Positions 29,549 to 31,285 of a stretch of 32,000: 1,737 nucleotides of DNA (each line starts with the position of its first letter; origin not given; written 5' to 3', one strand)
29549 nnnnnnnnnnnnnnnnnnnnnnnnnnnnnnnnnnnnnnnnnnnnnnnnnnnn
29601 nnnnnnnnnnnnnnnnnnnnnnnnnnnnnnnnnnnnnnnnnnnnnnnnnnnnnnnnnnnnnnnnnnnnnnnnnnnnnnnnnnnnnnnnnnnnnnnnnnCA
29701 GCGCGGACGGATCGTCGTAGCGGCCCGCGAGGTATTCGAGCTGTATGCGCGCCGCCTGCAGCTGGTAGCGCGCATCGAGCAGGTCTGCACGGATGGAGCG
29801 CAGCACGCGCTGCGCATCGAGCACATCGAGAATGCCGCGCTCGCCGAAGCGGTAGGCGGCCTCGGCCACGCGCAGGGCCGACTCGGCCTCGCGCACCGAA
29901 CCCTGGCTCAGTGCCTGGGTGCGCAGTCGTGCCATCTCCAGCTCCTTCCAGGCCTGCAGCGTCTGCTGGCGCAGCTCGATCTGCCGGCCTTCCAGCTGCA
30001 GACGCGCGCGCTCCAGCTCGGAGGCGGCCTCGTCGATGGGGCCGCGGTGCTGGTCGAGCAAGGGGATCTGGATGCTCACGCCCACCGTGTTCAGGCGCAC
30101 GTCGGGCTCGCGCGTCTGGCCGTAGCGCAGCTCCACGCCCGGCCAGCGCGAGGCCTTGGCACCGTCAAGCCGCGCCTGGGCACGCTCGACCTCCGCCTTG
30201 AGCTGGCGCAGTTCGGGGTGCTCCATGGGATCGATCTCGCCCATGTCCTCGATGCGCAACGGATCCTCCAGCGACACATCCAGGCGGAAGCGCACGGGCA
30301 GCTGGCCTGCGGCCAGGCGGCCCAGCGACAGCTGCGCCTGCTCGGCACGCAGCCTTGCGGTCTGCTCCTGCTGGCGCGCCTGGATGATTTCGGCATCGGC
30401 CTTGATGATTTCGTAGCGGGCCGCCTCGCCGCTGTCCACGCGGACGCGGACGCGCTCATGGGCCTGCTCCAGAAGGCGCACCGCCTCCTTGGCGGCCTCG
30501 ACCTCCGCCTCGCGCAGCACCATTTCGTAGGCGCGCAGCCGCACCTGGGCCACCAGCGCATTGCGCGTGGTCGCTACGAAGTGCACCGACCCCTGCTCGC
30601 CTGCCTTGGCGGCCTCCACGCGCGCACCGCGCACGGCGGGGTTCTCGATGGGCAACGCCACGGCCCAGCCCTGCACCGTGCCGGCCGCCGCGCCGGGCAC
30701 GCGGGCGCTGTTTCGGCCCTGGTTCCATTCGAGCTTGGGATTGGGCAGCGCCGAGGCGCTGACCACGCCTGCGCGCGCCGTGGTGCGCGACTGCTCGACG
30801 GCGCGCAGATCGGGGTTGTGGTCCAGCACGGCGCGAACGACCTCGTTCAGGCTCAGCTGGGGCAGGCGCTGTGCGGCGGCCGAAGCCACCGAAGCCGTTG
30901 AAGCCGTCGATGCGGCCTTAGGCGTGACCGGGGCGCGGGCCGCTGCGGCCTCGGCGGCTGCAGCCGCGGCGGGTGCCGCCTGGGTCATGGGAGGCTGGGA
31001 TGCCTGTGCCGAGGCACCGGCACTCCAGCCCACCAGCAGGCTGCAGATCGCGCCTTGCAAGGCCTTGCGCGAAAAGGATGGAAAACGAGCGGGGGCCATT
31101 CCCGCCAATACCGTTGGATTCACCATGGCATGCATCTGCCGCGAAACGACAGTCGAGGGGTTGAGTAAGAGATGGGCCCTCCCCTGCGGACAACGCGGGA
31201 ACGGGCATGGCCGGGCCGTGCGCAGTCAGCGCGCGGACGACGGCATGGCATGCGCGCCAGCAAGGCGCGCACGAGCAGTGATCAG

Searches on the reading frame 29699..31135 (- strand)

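Call 44: search_protein_families(library=pfam, proteins=[window:29699-31135:-], max_evalue=0.00001)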
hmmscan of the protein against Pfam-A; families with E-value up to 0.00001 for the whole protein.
window:29699-31135:- (479 aa): 1 family
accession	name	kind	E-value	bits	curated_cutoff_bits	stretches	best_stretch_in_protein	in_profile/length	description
PF02321.23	OEP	-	3.4e-42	144.8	22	2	306-471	12-187/187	Outer membrane efflux protein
